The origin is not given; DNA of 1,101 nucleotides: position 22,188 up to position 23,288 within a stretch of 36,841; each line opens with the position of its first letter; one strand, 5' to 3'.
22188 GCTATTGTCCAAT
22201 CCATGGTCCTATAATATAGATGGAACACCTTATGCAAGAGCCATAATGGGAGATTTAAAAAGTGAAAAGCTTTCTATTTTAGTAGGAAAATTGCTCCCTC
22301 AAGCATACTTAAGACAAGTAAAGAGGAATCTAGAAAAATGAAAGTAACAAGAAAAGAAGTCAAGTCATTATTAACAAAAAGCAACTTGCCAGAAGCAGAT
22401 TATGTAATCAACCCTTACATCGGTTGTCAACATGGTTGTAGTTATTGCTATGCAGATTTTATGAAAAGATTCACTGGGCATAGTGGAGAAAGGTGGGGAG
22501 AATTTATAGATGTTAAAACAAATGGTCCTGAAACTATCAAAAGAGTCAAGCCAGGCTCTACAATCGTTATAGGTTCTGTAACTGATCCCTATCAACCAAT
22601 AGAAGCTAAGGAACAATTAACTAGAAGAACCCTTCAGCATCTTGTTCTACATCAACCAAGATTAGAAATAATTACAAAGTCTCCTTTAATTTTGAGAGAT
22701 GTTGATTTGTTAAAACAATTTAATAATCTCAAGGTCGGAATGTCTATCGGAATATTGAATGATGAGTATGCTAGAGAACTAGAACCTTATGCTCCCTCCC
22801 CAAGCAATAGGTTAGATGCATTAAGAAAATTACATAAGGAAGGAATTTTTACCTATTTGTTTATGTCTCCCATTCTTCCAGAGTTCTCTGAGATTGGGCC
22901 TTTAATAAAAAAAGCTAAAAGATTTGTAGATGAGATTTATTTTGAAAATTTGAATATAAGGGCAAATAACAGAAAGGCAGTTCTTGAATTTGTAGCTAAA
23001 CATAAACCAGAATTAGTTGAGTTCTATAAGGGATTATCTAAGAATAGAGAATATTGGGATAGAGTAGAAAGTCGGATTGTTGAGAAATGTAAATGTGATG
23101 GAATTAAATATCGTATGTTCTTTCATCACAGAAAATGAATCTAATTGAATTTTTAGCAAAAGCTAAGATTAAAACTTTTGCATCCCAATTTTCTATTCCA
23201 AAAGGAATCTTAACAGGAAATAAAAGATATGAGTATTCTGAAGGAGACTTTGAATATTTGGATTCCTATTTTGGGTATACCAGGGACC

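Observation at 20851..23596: Two radical-SAM enzymes bracketed by two DUF5680-like paralogs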

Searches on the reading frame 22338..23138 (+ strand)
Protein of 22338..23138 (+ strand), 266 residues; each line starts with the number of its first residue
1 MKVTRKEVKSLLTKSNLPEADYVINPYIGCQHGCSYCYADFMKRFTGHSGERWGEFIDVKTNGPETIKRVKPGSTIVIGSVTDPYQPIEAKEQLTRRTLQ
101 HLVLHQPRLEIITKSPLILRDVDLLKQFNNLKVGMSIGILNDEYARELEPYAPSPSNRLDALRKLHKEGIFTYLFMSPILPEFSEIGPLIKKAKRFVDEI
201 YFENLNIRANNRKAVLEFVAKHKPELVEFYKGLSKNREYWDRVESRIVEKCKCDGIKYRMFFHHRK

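Call 4: search_protein_families(library=pfam, proteins=[window:22338-23138:+], max_evalue=1)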
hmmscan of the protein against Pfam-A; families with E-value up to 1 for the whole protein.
window:22338-23138:+ (266 aa): 4 families
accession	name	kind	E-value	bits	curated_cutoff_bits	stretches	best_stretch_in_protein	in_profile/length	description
PF04055.27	Radical_SAM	-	7.5e-13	49.4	29.5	1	24-181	1-152/166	Radical SAM superfamily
PF07505.17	DUF5131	-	0.012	15.6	28.9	1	20-87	7-84/243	Protein of unknown function (DUF5131)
PF20903.3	SPL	-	0.016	14.6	27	1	10-180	67-234/338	Spore photoproduct lyase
PF08902.16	DUF1848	-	0.043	14.1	30.5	0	26-39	249-262/262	Domain of unknown function (DUF1848)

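Call 5: search_protein_families(library=ncbifam, proteins=[window:22338-23138:+], max_evalue=1)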
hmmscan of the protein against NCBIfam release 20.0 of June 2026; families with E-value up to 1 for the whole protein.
window:22338-23138:+ (266 aa): 7 families
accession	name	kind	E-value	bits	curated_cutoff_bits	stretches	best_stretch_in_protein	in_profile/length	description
TIGR04470.1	rSAM_mob_pairB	equivalog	3e-65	220.4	410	1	7-259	5-257/285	radical SAM mobile pair protein B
NF033668.1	rSAM_PA0069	hypoth_equivalog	2.4e-43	148.5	360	1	2-224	37-273/348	PA0069 family radical SAM protein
NF038135.1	rSAM_Rv2578c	equivalog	5.2e-35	121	430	1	12-243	53-298/317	Rv2578c family radical SAM protein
NF038136.1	rSAM_Rv_intein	exception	2.9e-28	99.1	700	2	58-241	357-553/574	intein-containing Rv2578c family radical SAM protein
TIGR04070.1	photo_TT_lyase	equivalog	5.5e-05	22.3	400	1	14-180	71-234/338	spore photoproduct lyase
TIGR04471.1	rSAM_mob_pairA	equivalog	0.051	13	355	1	25-45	11-32/220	radical SAM mobile pair protein A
TIGR03886.1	lyase_spl_fam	equivalog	0.083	12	437.55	1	8-45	63-101/346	spore photoproduct lyase family protein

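Call 6: search_protein_families(library=padloc, proteins=[window:22338-23138:+], max_evalue=1)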
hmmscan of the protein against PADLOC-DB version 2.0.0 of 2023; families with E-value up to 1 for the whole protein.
window:22338-23138:+ (266 aa): 2 families
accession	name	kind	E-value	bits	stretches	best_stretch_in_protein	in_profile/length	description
PDLC04639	PDC-M41B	-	9.1e-05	19.9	1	15-137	4-133/241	-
PDLC04569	PDC-M30B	-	0.00014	19.5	1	15-137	4-133/241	-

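Call 41: search_solved_structures(query=window:22338-23135:+, max_evalue=1, show_alignments=2)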
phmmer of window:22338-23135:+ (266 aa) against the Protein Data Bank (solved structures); distinct sequences matched with E-value up to 1: 3.
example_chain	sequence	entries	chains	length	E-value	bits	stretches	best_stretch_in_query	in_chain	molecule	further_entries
4fhe_A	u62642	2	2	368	0.76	12.2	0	11-101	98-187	Spore photoproduct lyase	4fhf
4fhc_A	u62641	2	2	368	0.93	11.9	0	11-41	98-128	Spore photoproduct lyase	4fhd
4fhg_A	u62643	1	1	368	0.98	11.8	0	11-41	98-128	Spore photoproduct lyase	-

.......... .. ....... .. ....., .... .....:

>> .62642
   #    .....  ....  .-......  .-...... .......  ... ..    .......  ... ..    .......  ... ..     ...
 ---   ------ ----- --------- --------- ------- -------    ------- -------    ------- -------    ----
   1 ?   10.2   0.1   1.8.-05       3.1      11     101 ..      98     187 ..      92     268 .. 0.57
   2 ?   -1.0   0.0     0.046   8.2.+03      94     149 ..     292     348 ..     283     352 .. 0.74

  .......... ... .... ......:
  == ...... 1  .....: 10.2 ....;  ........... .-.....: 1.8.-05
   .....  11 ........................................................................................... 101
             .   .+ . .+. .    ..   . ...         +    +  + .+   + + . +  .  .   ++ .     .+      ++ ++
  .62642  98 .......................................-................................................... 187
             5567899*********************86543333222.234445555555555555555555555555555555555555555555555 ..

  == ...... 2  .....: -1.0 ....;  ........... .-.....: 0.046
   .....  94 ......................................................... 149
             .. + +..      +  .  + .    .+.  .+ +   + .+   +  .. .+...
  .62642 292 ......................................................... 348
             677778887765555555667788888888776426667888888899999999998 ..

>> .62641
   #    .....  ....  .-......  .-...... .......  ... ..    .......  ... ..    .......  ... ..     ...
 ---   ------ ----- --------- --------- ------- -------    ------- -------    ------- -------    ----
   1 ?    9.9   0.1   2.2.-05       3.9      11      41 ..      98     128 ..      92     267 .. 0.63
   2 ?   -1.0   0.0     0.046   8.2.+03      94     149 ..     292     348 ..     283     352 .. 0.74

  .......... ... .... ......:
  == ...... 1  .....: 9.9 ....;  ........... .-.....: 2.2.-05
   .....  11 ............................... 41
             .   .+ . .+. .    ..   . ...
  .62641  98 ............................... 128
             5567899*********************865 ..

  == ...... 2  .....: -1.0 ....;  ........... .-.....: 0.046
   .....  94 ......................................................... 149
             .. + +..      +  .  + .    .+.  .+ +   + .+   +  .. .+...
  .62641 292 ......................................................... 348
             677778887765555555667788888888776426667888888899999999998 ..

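Call 54: search_dna_similar(query=window:22338-23135:+, collection=plasmids, mode=protein, max_rows=15)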
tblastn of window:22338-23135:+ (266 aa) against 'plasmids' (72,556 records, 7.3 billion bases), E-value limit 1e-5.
Records with a match: 88; places in all: 95; records where one place covers at least 80% of the query: 46.
Best place of each record, by identity: <60% 88.
By first word of the organism name: Bacteroides 15; Azospirillum 8; Parabacteroides 7; Paracoccus 5; Sinorhizobium 5; Clostridium 3; Streptomyces 3; Ralstonia 3; Phocaeicola 2; Haladaptatus 2; and 31 more.
By predicted mobility (MOB-suite, as given by PLSDB): non-mobilizable 75; mobilizable 7; conjugative 6.
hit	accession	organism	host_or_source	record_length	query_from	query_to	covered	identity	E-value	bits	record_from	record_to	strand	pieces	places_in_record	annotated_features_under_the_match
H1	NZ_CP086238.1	Clostridium estertheticum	single colony,bovine feces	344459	1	258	97%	42.2%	1e-56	202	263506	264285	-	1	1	radical SAM mobile pair protein B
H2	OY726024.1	Phocaeicola massiliensis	-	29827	7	260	95%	41.4%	3e-52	189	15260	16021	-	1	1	record has no annotation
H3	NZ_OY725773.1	Parabacteroides distasonis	-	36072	7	260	95%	41.0%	4e-51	186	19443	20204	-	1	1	radical SAM mobile pair protein B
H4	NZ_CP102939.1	Bacteroides cellulosilyticus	Blood(Human)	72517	7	260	95%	41.0%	4e-51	186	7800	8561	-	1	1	radical SAM mobile pair protein B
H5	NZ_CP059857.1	Bacteroides zhangwenhongii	Homo sapiens,pure culture,feces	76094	7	260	95%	41.0%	4e-51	186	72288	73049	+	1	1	radical SAM mobile pair protein B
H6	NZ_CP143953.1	Phocaeicola vulgatus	Homo sapiens,cell culture,fecal sample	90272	7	260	95%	41.0%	4e-51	186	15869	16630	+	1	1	radical SAM mobile pair protein B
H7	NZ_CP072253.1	Bacteroides cellulosilyticus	Homo sapiens,cultured bacterial ...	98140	7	260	95%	41.0%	4e-51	186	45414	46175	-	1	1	radical SAM mobile pair protein B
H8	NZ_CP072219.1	Bacteroides xylanisolvens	Homo sapiens,cultured bacterial ...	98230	7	260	95%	41.0%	4e-51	186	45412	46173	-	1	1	radical SAM mobile pair protein B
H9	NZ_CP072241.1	Bacteroides uniformis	Homo sapiens,cultured bacterial ...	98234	7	260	95%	41.0%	4e-51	186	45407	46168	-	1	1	radical SAM mobile pair protein B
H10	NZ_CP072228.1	Bacteroides eggerthii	Homo sapiens,cultured bacterial ...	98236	7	260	95%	41.0%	4e-51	186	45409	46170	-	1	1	radical SAM mobile pair protein B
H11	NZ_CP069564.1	Bacteroides fragilis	-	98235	7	260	95%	41.0%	4e-51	186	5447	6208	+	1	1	radical SAM mobile pair protein B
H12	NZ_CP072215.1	Bacteroides xylanisolvens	Homo sapiens,cultured bacterial ...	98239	7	260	95%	41.0%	4e-51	186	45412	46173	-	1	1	radical SAM mobile pair protein B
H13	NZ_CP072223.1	Bacteroides uniformis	Homo sapiens,cultured bacterial ...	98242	7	260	95%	41.0%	4e-51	186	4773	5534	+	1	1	radical SAM mobile pair protein B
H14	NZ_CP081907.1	Parabacteroides distasonis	Homo sapiens,Biopsy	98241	7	260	95%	41.0%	4e-51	186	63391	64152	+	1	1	radical SAM mobile pair protein B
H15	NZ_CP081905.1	Parabacteroides goldsteinii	Homo sapiens,Left Flank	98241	7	260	95%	41.0%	4e-51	186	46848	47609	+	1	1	radical SAM mobile pair protein B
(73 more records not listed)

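Call 55: get_annotated_region(hit=H4, flank=5000)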
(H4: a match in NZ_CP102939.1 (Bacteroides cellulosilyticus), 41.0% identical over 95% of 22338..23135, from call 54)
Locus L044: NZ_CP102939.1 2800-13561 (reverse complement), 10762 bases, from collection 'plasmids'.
description: Bacteroides cellulosilyticus strain PL2022 plasmid p1, complete sequence
organism: Bacteroides cellulosilyticus (NCBI taxid 246787)
taxonomy: Bacteria; Bacteroidota; Bacteroidia; Bacteroidales; Bacteroidaceae; Bacteroides; Bacteroides cellulosilyticus
host: -; source: Blood(Human); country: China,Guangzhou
typing (MOB-suite, as given by PLSDB): non-mobilizable; replicon rep_cluster_1702
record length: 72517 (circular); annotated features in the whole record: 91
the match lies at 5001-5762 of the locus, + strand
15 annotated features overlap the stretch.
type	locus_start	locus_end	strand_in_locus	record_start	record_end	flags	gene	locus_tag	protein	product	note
CDS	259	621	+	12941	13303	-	-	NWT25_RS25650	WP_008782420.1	MobC family plasmid mobilization relaxosome protein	-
CDS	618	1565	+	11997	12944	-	-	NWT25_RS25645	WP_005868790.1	relaxase/mobilization nuclease domain-containing protein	-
CDS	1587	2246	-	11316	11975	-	-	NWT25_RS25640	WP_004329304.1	AraC family transcriptional regulator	-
CDS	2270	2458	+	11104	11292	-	-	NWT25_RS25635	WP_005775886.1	hypothetical protein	-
CDS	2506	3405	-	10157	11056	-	-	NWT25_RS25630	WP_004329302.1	AraC family transcriptional regulator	-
CDS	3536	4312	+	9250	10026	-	-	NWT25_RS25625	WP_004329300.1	MBL fold metallo-hydrolase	-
CDS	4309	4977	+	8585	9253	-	-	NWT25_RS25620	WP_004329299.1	radical SAM mobile pair protein A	-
CDS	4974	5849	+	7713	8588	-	-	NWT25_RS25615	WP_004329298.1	radical SAM mobile pair protein B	-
CDS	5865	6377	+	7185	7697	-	-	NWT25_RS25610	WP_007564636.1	HAMP domain-containing sensor histidine kinase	GO:0007165 - signal transduction [Evidence IEA]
CDS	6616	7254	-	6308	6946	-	-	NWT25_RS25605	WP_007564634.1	recombinase family protein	-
CDS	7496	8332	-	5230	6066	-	rhuM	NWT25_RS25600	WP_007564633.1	RhuM family protein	-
CDS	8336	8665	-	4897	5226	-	-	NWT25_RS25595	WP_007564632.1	hypothetical protein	-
CDS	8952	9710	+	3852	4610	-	-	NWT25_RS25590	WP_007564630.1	ParA family protein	-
CDS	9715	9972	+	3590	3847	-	-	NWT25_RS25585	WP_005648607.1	hypothetical protein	-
CDS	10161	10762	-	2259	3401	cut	-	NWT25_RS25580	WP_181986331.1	fimbrillin family protein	-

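Call 56: get_annotated_region(hit=H1, flank=5000)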
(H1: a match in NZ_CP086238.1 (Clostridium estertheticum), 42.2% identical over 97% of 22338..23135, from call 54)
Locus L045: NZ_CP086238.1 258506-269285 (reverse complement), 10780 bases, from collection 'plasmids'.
description: Clostridium estertheticum strain CF002 plasmid pCF002-344, complete sequence
organism: Clostridium estertheticum (NCBI taxid 238834)
taxonomy: Bacteria; Bacillota; Clostridia; Eubacteriales; Clostridiaceae; Clostridium; Clostridium estertheticum
host: -; source: single colony,bovine feces; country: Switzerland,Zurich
typing (MOB-suite, as given by PLSDB): non-mobilizable
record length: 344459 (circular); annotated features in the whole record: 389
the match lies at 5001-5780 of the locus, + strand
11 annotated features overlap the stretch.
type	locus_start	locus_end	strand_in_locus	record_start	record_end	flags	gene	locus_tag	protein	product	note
CDS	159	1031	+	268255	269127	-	-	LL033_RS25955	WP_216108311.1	DUF5131 family protein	-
CDS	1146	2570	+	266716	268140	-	-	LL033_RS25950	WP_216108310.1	carboxylesterase family protein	-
CDS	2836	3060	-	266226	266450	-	-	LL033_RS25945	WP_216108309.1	TetR/AcrR family transcriptional regulator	GO:0006355 - regulation of DNA-templated transcription [Evidence IEA]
CDS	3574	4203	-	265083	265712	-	-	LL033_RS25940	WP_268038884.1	MmcQ/YjbR family DNA-binding protein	-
CDS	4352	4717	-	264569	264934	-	-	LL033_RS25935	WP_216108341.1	winged helix-turn-helix transcriptional regulator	-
CDS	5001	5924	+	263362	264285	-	-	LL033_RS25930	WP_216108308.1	radical SAM mobile pair protein B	-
CDS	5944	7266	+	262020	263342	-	-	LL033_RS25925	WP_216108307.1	replication-associated recombination protein A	GO:0006260 - DNA replication [Evidence IEA]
CDS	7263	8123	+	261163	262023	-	-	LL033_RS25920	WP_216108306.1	alpha/beta hydrolase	-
CDS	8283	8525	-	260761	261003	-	-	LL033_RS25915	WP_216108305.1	methyltransferase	-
CDS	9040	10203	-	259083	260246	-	-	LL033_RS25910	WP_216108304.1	alpha/beta fold hydrolase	-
CDS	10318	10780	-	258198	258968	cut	-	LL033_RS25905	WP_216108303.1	helix-turn-helix transcriptional regulator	GO:0006355 - regulation of DNA-templated transcription [Evidence IEA]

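Call 58: search_protein_families(library=ncbifam, proteins=[L044:4309-4974:+], max_evalue=0.001)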
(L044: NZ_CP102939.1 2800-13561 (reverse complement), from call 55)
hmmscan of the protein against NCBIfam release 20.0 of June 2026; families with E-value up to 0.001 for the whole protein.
L044:4309-4974:+ (222 aa): 1 family
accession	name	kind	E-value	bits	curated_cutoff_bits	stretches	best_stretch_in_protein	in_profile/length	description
TIGR04471.1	rSAM_mob_pairA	equivalog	1.6e-137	456.1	355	1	3-222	1-220/220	radical SAM mobile pair protein A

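Call 74: search_protein_families(library=phrogs, proteins=[window:22338-23138:+], max_evalue=0.01)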
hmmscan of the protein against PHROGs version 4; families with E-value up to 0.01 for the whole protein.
window:22338-23138:+ (266 aa): 3 families
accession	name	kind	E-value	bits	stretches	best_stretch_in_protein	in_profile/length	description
phrog_13321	-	unknown function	2e-51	176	1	8-260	28-295/307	-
phrog_9252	-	DNA, RNA and nucleotide metabolism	1.9e-08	34.6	1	23-183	117-277/480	DNA repair photolyase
phrog_2045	-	unknown function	1e-06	29.4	1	19-83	9-85/299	-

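Call 75: search_dna_similar(query=window:22338-23135:+, collection=phages, mode=protein, max_evalue=0.00001, max_rows=15)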
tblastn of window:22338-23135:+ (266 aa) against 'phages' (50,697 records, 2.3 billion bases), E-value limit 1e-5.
Records with a match: 67; places in all: 67; records where one place covers at least 80% of the query: 3.
Best place of each record, by identity: <60% 67.
By first word of the organism name: Pseudomonas 46; Bordetella 7; Bacteriophage 6; Acidianus 2; Bicaudavirus 2; Dulem 1; Pseudanabaena 1; Stenotrophomonas 1; Sphaerotilus 1.
By host as written in the record: Pseudomonas aeruginosa PAO1 21; - 12; Pseudomonas aeruginosa 12; Bordetella bronchiseptica ATCC 10580 7; Pseudomonas aeruginosa PA14 3; Pseudomonas sp. 2; Pseudomonas aeruginosa strain PAO9505 2; Acidianus convivator AA9 1; and 7 more.
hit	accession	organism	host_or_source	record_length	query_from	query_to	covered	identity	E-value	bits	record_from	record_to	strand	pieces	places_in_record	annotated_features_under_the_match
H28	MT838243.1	Bacteriophage sp.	human fecal samples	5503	7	260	95%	40.2%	5e-50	181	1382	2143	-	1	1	record has no annotation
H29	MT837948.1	Bacteriophage sp.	human fecal samples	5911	22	253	87%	37.1%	1e-46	171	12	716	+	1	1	record has no annotation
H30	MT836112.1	Bacteriophage sp.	human fecal samples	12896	9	260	95%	26.3%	1e-9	64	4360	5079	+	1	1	record has no annotation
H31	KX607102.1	Acidianus two-tailed phage variant 1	Acidianus convivator AA9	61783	22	211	71%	31.6%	5e-17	86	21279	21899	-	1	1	radical SAM family protein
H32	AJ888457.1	Bicaudavirus pozzuoliense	-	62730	22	211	71%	31.6%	5e-17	86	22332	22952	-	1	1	hypothetical protein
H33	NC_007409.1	Bicaudavirus pozzuoliense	Acidianus convivator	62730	22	211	71%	31.6%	5e-17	86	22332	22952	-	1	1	radical SAM protein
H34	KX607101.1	Acidianus two-tailed virus 2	Sulfolobus solfataricus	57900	22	211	71%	31.1%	4e-17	86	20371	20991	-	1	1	radical SAM protein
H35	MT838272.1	Bacteriophage sp.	human fecal samples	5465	7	181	66%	33.0%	4e-22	100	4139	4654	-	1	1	record has no annotation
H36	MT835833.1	Bacteriophage sp.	human fecal samples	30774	20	181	61%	32.7%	2e-18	90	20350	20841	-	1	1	record has no annotation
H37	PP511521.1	Dulem virus 36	Varecia variegata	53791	23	180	59%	30.1%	2e-10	67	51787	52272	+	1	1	PA0069 family radical SAM protein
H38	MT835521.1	Bacteriophage sp.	human fecal samples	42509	29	186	59%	28.3%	7e-13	74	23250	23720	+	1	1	record has no annotation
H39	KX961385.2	Bordetella phage LK3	Bordetella bronchiseptica ATCC 10580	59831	23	181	60%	26.2%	3e-7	57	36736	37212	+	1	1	putative DNA repair photolyase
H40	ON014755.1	Pseudanabaena phage Pam3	Pseudanabaena sp.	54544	23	181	60%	26.2%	5e-7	56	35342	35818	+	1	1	DNA repair photolyase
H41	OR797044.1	Stenotrophomonas phage vB_SmaS_Bhz59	Stenotrophomonas maltophilia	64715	23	181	60%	26.2%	1e-6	55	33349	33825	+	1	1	DNA repair photolyase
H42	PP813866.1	Pseudomonas phage vB_PaeS_FBPa53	Pseudomonas sp.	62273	23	181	60%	25.6%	1e-7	58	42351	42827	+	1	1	hypothetical protein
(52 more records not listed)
